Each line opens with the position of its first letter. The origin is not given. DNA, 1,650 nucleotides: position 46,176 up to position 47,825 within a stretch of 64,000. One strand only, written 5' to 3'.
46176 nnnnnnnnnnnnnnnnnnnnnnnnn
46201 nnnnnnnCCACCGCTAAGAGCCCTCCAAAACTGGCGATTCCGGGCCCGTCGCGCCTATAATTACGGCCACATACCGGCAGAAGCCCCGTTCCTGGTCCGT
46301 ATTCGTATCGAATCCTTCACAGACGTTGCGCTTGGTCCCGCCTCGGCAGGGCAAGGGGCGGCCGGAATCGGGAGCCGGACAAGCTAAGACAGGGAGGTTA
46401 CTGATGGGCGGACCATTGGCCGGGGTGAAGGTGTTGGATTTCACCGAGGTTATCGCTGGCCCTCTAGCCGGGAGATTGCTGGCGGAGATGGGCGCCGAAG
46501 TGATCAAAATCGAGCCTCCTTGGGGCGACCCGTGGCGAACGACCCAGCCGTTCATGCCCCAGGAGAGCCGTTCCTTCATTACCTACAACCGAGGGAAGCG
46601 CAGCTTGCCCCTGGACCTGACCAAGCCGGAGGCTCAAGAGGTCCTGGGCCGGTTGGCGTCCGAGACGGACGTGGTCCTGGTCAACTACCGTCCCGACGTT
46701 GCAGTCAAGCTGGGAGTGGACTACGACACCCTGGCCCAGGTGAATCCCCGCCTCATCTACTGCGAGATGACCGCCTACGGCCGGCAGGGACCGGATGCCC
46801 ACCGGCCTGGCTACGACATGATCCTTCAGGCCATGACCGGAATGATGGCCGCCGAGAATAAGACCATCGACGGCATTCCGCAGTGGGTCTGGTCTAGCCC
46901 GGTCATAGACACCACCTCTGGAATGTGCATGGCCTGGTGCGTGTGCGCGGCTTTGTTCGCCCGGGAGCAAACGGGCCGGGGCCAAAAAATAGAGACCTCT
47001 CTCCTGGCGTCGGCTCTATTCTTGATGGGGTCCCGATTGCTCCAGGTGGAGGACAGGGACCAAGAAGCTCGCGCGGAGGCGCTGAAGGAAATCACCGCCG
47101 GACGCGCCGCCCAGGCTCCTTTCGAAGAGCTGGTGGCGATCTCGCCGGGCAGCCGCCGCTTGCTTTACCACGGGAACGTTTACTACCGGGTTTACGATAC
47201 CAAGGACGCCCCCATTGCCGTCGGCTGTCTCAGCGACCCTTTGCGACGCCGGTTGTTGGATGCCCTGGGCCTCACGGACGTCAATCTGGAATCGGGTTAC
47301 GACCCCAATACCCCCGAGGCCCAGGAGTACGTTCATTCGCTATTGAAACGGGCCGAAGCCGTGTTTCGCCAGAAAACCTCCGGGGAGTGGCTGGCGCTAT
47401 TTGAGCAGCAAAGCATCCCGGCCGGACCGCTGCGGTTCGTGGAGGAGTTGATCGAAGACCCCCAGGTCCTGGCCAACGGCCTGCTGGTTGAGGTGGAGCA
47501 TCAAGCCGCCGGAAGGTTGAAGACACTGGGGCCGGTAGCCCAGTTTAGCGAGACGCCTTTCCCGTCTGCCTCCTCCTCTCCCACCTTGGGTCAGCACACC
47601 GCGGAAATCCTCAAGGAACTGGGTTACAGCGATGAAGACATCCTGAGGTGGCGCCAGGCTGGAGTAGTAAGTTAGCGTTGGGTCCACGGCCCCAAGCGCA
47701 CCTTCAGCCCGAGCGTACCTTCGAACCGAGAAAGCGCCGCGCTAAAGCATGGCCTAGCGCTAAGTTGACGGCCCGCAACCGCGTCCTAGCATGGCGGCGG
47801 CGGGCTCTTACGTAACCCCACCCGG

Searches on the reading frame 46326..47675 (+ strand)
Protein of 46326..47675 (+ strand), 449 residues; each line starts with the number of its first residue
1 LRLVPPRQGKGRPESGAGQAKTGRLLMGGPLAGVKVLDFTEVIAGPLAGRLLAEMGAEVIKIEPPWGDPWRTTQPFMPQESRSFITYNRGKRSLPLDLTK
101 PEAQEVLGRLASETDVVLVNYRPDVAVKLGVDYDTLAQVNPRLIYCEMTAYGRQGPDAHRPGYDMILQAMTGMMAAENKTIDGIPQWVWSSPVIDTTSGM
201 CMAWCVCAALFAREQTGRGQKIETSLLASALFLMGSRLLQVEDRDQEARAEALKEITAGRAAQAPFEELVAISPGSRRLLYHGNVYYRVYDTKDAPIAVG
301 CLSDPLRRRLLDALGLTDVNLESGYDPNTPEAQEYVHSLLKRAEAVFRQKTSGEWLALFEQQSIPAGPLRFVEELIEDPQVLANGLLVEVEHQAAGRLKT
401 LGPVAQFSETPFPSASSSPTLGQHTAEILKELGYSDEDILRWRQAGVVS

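Call 105: search_protein_families(library=pfam, proteins=[window:46326-47675:+], max_evalue=0.00001)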
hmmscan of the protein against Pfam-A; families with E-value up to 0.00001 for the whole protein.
window:46326-47675:+ (449 aa): 1 family
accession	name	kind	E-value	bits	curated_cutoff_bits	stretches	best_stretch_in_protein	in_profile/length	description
PF02515.22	CoA_transf_3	-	1.1e-103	347.6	23.3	1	31-425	1-366/366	CoA-transferase family III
